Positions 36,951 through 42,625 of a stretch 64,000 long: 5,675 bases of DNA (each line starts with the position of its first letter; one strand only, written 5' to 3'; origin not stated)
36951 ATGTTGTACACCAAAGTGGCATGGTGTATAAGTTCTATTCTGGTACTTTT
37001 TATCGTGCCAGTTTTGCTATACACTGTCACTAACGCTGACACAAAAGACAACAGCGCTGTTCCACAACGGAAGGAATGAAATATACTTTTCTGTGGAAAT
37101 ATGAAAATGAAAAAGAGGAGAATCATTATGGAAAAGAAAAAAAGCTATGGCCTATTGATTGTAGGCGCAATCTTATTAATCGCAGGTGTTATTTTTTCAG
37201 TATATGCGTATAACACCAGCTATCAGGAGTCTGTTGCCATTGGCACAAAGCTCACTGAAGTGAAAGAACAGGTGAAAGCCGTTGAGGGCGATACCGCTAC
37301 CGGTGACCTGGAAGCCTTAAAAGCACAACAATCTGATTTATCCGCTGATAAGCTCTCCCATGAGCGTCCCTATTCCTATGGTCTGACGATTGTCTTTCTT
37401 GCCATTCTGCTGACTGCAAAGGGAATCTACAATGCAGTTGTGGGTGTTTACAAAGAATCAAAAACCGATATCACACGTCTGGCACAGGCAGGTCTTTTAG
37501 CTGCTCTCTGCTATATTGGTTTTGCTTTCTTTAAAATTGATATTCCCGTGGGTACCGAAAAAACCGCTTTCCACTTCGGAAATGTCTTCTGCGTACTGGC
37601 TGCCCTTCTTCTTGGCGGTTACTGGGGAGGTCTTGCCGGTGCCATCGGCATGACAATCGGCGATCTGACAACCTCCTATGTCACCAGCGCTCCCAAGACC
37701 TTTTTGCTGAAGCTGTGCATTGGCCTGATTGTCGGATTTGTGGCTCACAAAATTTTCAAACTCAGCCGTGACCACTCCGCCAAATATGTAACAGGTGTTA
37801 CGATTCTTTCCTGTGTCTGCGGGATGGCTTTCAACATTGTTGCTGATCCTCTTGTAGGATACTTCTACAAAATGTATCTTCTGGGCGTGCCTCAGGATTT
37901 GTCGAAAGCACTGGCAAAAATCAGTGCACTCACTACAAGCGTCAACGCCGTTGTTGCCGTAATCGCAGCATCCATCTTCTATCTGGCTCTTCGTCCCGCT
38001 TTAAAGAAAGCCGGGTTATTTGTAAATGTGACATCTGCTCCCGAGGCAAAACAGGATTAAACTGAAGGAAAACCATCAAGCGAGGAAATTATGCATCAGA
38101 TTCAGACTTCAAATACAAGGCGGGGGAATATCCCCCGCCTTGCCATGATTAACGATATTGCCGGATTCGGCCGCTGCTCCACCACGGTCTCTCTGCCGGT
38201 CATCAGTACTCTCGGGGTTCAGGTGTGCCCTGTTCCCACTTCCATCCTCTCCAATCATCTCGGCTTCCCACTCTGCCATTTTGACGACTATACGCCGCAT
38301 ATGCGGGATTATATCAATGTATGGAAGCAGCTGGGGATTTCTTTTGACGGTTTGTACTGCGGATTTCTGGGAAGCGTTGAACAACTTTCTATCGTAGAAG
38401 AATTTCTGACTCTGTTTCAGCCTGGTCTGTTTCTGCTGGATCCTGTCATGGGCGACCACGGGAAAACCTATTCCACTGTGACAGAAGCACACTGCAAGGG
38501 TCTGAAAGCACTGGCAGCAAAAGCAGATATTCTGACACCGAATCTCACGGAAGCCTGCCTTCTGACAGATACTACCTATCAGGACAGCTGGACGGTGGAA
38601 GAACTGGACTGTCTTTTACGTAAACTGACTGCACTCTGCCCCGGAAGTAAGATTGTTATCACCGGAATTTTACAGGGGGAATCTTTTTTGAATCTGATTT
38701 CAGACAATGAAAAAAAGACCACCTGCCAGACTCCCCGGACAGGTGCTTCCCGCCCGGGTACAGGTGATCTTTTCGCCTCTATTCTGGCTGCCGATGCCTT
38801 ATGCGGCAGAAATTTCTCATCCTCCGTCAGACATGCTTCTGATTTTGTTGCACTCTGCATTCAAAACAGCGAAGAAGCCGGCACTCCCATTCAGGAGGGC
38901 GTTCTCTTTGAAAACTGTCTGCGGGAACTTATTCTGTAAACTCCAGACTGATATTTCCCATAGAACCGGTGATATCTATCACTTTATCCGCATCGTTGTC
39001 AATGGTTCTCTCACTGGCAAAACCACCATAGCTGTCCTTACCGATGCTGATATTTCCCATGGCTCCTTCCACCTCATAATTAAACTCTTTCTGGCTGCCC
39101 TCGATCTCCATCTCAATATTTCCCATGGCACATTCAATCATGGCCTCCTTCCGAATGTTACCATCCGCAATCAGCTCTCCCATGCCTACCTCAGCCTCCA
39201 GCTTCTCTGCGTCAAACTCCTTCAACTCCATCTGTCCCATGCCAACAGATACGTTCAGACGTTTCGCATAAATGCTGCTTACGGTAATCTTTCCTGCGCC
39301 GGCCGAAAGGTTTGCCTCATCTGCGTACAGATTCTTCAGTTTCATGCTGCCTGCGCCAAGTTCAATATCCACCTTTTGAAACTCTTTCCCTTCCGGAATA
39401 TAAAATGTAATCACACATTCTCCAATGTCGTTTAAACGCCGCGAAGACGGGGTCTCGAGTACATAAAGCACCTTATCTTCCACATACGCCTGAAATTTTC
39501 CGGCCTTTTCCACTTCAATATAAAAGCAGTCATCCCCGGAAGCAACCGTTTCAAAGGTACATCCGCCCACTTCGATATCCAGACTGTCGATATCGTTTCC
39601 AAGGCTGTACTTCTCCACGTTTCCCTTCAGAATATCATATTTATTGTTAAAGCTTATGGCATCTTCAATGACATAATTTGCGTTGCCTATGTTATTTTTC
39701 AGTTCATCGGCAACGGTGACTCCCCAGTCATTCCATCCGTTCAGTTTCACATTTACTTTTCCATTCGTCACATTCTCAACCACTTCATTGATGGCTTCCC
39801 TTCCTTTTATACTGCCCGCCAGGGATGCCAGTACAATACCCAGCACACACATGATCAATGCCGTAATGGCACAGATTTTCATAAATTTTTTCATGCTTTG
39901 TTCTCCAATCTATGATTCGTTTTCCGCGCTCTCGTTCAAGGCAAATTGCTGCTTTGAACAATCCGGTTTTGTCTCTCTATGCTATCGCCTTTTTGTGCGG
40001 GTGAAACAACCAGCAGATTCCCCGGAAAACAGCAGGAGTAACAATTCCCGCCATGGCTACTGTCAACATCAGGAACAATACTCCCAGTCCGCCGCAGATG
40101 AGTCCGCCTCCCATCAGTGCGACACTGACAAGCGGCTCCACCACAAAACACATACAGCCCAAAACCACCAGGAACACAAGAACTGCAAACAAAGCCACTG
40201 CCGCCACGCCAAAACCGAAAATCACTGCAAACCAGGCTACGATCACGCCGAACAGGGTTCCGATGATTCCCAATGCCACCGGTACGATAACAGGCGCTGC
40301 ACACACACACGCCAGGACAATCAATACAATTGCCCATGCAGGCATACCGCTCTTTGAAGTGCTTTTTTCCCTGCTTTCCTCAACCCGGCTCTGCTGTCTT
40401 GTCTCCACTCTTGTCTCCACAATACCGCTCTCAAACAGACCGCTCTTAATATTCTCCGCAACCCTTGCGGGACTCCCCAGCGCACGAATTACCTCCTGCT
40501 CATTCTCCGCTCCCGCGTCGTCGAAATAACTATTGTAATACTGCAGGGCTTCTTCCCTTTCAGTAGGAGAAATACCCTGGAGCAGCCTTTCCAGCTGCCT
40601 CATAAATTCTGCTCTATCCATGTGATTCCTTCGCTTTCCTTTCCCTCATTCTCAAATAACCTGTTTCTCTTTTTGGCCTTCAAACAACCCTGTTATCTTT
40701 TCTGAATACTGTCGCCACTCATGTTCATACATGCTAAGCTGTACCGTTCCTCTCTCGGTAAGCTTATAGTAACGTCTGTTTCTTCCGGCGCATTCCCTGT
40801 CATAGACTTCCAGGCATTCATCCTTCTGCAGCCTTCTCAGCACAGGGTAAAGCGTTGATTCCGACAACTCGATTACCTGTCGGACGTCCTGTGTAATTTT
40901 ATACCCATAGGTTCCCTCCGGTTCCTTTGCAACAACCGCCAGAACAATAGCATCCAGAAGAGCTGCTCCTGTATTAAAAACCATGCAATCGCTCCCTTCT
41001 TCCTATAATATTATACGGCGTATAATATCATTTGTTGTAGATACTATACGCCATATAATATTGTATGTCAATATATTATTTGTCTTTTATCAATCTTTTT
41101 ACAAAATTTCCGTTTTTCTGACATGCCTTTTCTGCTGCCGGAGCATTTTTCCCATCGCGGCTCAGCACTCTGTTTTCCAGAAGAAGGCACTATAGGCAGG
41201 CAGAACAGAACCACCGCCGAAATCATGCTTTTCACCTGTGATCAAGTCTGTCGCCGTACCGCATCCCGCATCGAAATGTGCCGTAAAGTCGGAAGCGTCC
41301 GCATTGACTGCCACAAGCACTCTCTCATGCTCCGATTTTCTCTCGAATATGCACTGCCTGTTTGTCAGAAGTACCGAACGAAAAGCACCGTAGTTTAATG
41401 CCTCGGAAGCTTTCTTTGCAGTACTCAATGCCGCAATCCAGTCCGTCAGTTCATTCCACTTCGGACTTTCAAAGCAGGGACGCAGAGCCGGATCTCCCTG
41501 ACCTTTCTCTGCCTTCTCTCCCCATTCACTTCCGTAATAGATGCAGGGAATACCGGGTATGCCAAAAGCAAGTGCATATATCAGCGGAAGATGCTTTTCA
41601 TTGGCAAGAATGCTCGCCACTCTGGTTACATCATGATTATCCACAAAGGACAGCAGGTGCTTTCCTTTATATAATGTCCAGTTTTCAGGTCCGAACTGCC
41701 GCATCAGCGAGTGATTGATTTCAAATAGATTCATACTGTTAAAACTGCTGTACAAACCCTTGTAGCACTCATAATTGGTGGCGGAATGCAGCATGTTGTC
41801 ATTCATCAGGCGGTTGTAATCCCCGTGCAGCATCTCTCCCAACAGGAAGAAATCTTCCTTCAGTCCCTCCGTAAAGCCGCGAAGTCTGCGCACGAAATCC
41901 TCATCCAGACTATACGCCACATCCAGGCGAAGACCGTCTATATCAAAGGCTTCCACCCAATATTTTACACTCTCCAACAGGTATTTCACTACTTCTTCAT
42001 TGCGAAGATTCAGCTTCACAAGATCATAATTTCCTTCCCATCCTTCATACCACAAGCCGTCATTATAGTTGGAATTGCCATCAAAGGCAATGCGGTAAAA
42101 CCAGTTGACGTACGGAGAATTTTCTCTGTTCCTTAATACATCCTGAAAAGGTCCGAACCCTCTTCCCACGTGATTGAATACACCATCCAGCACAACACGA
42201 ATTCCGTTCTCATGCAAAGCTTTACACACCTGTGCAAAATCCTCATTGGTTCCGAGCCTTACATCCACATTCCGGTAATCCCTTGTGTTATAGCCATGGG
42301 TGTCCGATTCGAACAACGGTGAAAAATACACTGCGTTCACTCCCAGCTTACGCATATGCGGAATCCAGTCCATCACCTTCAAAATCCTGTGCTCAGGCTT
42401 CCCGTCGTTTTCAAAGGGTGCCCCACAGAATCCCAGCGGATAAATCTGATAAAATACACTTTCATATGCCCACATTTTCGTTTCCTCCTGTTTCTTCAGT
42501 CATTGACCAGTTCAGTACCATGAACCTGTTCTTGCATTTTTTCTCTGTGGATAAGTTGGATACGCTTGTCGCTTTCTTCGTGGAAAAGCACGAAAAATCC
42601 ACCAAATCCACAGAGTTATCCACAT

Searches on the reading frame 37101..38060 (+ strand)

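Call 7: search_protein_families(library=pfam, proteins=[window:37101-38060:+], max_evalue=0.0001)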
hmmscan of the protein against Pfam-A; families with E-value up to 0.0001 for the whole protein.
window:37101-38060:+ (319 aa): 2 families
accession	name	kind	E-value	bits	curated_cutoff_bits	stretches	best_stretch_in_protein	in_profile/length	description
PF07155.17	ECF-ribofla_trS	-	1.4e-27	97.2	26.7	1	123-298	3-171/172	ECF-type riboflavin transporter, S component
PF12822.12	ECF_trnsprt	-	7.7e-08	33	30.7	1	126-290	2-165/169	ECF transporter, substrate-specific component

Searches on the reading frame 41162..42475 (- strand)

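Call 86: search_protein_families(library=pfam, proteins=[window:41162-42475:-], max_evalue=0.00001)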
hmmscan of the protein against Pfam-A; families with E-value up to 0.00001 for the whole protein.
window:41162-42475:- (437 aa): 1 family
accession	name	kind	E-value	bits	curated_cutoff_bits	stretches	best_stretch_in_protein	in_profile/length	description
PF00128.31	Alpha-amylase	-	9.9e-48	163.9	22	1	34-324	21-360/446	Alpha amylase, catalytic domain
